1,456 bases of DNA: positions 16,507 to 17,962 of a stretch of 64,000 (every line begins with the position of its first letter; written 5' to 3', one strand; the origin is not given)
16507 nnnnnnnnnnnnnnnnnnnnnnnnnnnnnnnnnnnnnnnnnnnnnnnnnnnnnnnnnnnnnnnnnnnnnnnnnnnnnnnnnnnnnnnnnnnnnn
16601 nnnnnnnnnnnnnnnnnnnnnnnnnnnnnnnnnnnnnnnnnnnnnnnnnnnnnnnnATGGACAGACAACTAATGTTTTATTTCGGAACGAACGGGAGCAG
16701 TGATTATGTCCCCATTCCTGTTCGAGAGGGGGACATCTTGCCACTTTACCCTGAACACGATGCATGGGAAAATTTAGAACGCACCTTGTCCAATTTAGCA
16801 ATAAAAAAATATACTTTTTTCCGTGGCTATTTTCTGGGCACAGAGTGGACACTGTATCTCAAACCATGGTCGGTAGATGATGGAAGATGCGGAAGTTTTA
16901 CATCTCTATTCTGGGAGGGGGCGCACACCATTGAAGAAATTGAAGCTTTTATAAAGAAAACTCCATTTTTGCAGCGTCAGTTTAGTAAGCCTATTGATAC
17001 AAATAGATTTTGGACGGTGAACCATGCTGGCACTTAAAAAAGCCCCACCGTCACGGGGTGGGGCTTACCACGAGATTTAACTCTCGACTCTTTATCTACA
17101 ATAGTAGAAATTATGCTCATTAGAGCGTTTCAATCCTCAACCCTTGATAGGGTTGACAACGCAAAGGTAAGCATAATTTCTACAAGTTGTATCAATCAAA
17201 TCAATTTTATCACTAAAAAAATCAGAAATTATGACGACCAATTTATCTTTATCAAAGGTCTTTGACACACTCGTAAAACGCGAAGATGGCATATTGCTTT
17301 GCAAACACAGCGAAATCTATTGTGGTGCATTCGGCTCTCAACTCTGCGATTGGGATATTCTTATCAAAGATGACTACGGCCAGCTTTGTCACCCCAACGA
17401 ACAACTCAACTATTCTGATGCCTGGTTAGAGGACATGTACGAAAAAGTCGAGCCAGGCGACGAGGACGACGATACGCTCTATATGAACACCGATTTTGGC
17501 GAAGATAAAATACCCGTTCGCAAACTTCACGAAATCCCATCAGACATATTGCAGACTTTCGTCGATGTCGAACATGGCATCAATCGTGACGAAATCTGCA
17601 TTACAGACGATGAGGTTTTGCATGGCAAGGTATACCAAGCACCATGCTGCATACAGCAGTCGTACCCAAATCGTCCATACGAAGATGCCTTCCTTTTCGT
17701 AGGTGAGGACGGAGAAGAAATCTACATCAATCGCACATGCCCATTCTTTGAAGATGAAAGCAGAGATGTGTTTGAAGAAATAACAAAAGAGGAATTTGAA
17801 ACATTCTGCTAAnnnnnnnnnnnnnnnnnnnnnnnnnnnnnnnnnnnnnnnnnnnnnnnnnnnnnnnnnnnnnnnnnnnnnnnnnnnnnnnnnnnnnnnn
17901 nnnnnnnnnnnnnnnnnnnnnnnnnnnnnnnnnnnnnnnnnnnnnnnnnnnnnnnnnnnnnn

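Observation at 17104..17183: Solitary type I-C-like CRISPR repeat presented on a 14-bp inverted-repeat stem (RNA anti-CRISPR or repeat-mimic candidate)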

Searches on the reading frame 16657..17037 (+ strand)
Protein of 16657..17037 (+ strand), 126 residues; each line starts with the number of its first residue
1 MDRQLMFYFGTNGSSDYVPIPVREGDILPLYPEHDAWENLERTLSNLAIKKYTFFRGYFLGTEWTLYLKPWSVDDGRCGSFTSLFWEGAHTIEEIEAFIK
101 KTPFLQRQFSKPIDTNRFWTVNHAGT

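Call 46: search_protein_families(library=phrogs, proteins=[window:16657-17037:+], max_evalue=0.001)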
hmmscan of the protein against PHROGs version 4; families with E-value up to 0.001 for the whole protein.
window:16657-17037:+ (126 aa): 0 families

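Call 47: search_protein_families(library=pfam, proteins=[window:16657-17037:+], max_evalue=0.001)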
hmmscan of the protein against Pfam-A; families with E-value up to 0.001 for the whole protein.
window:16657-17037:+ (126 aa): 0 families

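Call 76: search_solved_structures(query=window:16657-17037:+, max_evalue=1)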
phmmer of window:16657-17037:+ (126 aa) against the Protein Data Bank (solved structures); distinct sequences matched with E-value up to 1: 4.
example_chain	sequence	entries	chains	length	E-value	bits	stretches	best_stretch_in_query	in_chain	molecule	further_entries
8qad_A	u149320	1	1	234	0.1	15.6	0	82-117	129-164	sc-apCC-6-LLIA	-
5mc9_A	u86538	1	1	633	0.16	15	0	4-31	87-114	Laminin subunit alpha-1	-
9r1o_A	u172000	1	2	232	0.33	14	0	79-117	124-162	sc-apCC-6-DPH-NR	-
1ews_A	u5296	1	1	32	0.34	13.9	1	66-85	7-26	RK-1 DEFENSIN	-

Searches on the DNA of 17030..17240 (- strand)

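Call 8: search_rna_families(source=window, start=17040, end=17240, threshold=evalue, max_evalue=10, show_alignments=5)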
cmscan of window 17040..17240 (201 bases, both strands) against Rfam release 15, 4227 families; matches with E-value up to 10: 17.
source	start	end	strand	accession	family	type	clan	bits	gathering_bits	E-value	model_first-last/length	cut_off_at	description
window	17105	17223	-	RF04339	Plastid-psbJ-3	Cis-reg;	CL00152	19.9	61.7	0.28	1-125/125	no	Plastid-psbJ-3 3UTR RNA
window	17127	17157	-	RF01322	CRISPR-DR9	Gene; CRISPR;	-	19.3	45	0.049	1-37/37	no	CRISPR RNA direct repeat element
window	17159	17210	-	RF02285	TtnuCD8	Gene; snRNA; snoRNA; CD-box;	-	18.9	70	1.1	1-59/59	no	Tetrahymena snoRNA TtnuCD8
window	17106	17145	-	RF01648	ceN65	Gene; snRNA; snoRNA; CD-box;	-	17.3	48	0.17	1-65/65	no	Caenorhabditis snoRNA ceN65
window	17071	17192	+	RF03043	Prevotella-2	Gene; sRNA;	-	17.1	72.1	4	1-116/116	no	Prevotella-2 RNA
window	17040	17072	+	RF01783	b55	Gene; sRNA;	-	16.9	70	1.1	31-61/61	5'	Mycobacterium B11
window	17139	17236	+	RF03095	RAGATH-17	Gene; sRNA;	-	16.4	102.3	9.7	1-96/96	no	RAGATH-17 RNA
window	17127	17161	+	RF01357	CRISPR-DR31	Gene; CRISPR;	-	16.1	35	0.57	1-37/37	no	CRISPR RNA direct repeat element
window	17104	17183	-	RF04145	MIR8706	Gene; miRNA;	-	15.9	95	1.6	1-101/101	no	MIR8706 microRNA precursor family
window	17040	17067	+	RF01393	isrJ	Gene; sRNA;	-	15.7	37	1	51-75/75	5'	isrJ Hfq binding RNA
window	17127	17160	+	RF01315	CRISPR-DR2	Gene; CRISPR;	CL00014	15.7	37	2.7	1-30/30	no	CRISPR RNA direct repeat element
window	17040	17225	-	RF04180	BTnc231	Gene; sRNA;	-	15.5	80.4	0.47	1-150/154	3'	Bacteroides sRNA BTnc231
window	17119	17216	-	RF01576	DdR8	Gene; snRNA; snoRNA; CD-box;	-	14.6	80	2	1-88/88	no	D. discoideum snoRNA DdR8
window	17050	17076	-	RF04122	mir-1204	Gene; miRNA;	-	13.5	70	4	1-67/67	no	mir-1204 microRNA precursor family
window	17040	17086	-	RF01783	b55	Gene; sRNA;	-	12.9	70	8.4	1-54/61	3'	Mycobacterium B11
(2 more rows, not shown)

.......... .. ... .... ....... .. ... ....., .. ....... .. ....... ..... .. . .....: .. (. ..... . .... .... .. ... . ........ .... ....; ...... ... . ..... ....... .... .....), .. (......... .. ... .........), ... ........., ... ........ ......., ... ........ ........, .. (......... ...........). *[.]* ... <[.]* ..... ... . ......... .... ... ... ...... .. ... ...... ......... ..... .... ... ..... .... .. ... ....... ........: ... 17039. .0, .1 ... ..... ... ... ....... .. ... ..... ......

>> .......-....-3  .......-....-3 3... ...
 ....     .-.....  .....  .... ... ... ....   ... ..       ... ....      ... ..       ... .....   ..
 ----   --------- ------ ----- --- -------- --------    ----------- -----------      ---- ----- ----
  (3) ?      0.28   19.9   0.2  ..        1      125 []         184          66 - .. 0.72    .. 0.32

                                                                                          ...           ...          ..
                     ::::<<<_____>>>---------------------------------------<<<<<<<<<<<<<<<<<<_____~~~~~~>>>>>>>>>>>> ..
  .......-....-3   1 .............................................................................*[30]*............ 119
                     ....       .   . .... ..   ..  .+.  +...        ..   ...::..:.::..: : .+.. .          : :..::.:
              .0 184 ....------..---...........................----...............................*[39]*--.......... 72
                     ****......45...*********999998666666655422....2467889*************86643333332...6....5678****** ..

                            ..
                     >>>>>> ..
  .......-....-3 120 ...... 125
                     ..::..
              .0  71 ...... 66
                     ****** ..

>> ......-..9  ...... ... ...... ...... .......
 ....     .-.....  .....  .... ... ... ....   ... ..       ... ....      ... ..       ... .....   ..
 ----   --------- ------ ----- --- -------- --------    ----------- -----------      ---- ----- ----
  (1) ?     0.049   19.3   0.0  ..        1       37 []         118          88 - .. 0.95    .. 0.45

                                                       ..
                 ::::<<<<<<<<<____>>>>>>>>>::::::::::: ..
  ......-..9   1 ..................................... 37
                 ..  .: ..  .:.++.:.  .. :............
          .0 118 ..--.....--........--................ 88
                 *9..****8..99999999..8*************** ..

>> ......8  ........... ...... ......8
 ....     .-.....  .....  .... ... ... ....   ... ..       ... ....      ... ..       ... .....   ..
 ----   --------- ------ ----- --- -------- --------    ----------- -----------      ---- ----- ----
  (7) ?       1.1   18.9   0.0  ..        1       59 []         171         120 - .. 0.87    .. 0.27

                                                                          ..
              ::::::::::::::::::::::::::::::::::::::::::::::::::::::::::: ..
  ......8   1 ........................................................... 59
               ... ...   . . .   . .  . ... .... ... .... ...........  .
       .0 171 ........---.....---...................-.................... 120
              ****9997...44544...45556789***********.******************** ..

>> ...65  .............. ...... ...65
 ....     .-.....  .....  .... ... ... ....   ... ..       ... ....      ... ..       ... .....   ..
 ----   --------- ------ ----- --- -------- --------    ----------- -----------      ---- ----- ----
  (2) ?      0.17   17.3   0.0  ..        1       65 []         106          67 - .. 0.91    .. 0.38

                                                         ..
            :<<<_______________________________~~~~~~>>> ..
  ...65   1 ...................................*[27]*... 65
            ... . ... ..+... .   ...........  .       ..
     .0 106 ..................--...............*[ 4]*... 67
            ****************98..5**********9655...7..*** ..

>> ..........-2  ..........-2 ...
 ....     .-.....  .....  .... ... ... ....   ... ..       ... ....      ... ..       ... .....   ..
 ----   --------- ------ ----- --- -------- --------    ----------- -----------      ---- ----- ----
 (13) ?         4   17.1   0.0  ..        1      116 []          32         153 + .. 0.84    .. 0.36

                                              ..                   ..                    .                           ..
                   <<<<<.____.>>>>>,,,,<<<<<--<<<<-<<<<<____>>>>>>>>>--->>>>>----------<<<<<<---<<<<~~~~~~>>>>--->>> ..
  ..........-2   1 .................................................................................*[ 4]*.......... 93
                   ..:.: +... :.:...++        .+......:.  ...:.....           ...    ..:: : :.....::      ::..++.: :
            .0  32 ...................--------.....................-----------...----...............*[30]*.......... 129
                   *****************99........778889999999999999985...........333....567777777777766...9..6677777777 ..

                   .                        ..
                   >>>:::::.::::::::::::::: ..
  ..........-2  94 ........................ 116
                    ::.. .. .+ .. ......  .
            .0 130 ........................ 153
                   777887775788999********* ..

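Call 53: search_dna_similar(query=window:17030-17200:-, collection=phages, mode=distant, max_evalue=10, max_rows=25)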
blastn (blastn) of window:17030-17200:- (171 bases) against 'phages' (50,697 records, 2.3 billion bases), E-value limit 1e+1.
Records with a match: 14; places in all: 14; records where one place covers at least 80% of the query: 0.
Best place of each record, by identity: >=99% 2; 95-99% 2; 90-95% 6; 80-90% 4.
By first word of the organism name: Leptospira 3; Rhizobium 2; Bacteriophage 2; Vibrio 1; Synechococcus 1; Dulem 1; uncultured 1; Pseudomonas 1; Capybara 1; Methanosarcina 1.
By host as written in the record: - 6; Homo sapiens 2; Leptospira inadai M34/99 serogroup Lyme 1; Synechococcus sp. WH 7803 1; Eulemur fulvus collaris 1; Pseudomonas syringae CC0440 1; Hydrochoerus hydrochaeris 1; Methanosarcina sp. 1.
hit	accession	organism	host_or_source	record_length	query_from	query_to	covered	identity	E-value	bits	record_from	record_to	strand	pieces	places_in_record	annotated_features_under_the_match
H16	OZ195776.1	Vibrio phage D479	Seawater and oysters mix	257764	98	133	21%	86.1%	5e-1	40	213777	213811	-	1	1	hypothetical protein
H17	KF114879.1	Leptospira phage vB_LbrZ_5399-LE1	Homo sapiens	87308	82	110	17%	89.7%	5e-1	40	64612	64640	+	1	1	none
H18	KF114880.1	Leptospira phage vB_LinZ_10-LE1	Homo sapiens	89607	82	110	17%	89.7%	5e-1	40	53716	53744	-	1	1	none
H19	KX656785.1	Leptospira phage Lin_34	Leptospira inadai M34/99 serogroup Lyme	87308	82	110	17%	89.7%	5e-1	40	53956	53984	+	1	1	record has no annotation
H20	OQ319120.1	Synechococcus phage S-BM1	Synechococcus sp. WH 7803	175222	1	26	15%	92.6%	2e+0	37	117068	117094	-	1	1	hypothetical protein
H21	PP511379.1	Dulem virus 40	Eulemur fulvus collaris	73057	22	46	15%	96.2%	5e-1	40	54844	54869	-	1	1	hypothetical protein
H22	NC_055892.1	uncultured phage cr109_1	human feces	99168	41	66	15%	92.3%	5e-1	39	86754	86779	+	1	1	segregation and condensation protein B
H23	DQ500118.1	Rhizobium phage 16-3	-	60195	21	45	15%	92.3%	6e+0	36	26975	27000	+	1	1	16-3p047: p047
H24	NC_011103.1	Rhizobium phage 16-3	-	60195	21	45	15%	92.3%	6e+0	36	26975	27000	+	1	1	16-3p047: NinI-like serine-threonine phosphatase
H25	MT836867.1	Bacteriophage sp.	human fecal samples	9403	138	162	15%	92.0%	2e+0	37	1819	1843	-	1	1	record has no annotation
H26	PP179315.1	Pseudomonas phage Ulina01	Pseudomonas syringae CC0440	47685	135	159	15%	92.0%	2e+0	37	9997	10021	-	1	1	none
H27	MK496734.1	Capybara microvirus Cap1_SP_161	Hydrochoerus hydrochaeris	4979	88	109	13%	95.5%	6e+0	37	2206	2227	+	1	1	none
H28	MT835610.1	Bacteriophage sp.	human fecal samples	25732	20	40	12%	100.0%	5e-1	39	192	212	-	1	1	record has no annotation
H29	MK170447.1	Methanosarcina virus MetMV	Methanosarcina sp.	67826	89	108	12%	100.0%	2e+0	37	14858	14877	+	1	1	none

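Call 54: search_dna_similar(query=window:17030-17200:-, collection=plasmids, mode=distant, max_evalue=10, max_rows=25)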
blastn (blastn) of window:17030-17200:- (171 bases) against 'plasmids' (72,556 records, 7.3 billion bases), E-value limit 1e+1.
Records with a match: 9; places in all: 10; records where one place covers at least 80% of the query: 0.
Best place of each record, by identity: 90-95% 1; 80-90% 8.
By first word of the organism name: Nostoc 4; Alteromonas 3; Xanthomonas 1; Streptomyces 1.
By predicted mobility (MOB-suite, as given by PLSDB): non-mobilizable 7; conjugative 2.
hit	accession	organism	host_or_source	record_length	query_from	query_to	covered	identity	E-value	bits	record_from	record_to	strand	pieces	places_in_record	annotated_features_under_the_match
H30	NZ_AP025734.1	Nostoc cf. commune SO-36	-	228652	1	48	28%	81.3%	1e-1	44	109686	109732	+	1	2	ISLre2 family transposase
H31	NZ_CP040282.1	Nostoc sp. C057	Phaeoceros,pure culture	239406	1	48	28%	81.3%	1e-1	44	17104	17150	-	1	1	ISLre2 family transposase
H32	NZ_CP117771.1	Nostoc sp. UHCC 0926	whole organism,lichen surface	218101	17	48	19%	87.5%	6e+0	37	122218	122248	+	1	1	ISLre2 family transposase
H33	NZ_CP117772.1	Nostoc sp. UHCC 0926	whole organism,lichen surface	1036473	17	48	19%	87.5%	6e+0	37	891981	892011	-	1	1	none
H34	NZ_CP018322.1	Alteromonas macleodii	Trichodesmium erythraeum IMS101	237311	135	167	19%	84.8%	6e+0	38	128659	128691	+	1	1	none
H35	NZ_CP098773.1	Alteromonas macleodii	mixed culture,gracilaria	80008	135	167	19%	84.8%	6e+0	38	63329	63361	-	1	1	none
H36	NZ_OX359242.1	Alteromonas macleodii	-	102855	135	167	19%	84.8%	6e+0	38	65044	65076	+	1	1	none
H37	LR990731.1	Xanthomonas hydrangeae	Hydrangea arborescens,leaf spots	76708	129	156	16%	89.3%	6e+0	38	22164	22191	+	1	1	hypothetical protein (x2)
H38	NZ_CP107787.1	Streptomyces sp. NBC_00564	-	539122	128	153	15%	92.3%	2e+0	39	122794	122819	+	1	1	class I adenylate-forming enzyme family protein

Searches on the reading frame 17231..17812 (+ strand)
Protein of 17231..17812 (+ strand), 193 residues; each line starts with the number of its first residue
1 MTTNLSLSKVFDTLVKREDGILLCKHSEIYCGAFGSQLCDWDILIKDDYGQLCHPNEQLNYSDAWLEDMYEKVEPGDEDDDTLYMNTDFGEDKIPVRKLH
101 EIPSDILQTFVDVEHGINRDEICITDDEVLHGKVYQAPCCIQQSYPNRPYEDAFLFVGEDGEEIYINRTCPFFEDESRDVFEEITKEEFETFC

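Call 46: search_protein_families(library=phrogs, proteins=[window:17231-17812:+], max_evalue=0.001)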
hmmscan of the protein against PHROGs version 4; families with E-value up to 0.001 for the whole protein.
window:17231-17812:+ (193 aa): 0 families

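Call 47: search_protein_families(library=pfam, proteins=[window:17231-17812:+], max_evalue=0.001)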
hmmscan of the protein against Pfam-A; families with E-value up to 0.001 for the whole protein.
window:17231-17812:+ (193 aa): 0 families

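Call 50: find_encoding_contigs(protein=window:17231-17812:+, flank=10000, max_places=8)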
Protein window:17231-17812:+ (193 aa): 23 contigs read that carry it; 5 places shown.
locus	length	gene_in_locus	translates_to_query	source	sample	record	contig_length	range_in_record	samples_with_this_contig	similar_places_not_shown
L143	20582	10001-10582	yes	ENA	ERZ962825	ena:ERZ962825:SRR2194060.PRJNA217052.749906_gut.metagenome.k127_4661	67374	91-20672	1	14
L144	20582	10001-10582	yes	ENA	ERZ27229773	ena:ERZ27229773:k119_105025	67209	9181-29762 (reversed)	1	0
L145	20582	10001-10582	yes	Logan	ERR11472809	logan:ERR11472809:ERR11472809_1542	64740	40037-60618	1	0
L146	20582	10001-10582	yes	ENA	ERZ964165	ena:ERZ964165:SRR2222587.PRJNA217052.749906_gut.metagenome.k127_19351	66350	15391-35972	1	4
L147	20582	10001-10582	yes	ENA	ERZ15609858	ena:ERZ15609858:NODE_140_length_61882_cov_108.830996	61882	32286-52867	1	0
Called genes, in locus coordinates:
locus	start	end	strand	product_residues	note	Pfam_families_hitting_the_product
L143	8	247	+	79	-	-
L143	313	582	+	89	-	-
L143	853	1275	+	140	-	-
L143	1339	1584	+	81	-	-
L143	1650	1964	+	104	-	-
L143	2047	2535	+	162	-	-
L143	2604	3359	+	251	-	-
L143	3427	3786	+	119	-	-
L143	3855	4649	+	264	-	-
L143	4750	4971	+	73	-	-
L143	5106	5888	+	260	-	-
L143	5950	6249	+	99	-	-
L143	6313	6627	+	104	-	-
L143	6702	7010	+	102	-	-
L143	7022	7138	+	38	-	-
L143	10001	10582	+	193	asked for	-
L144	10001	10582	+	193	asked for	-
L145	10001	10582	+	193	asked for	-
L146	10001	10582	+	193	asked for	-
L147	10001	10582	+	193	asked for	-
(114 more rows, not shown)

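Call 75: search_solved_structures(query=window:17231-17812:+, max_evalue=1)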
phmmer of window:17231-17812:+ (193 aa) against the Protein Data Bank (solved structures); distinct sequences matched with E-value up to 1: 2.
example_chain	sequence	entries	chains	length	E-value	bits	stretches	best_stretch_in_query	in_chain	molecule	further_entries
9vlf_B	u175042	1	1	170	0.93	12.6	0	90-133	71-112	Adenine phosphoribosyltransferase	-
8q6o_O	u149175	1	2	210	0.93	12.6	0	109-151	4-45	DNA replication complex GINS protein PSF3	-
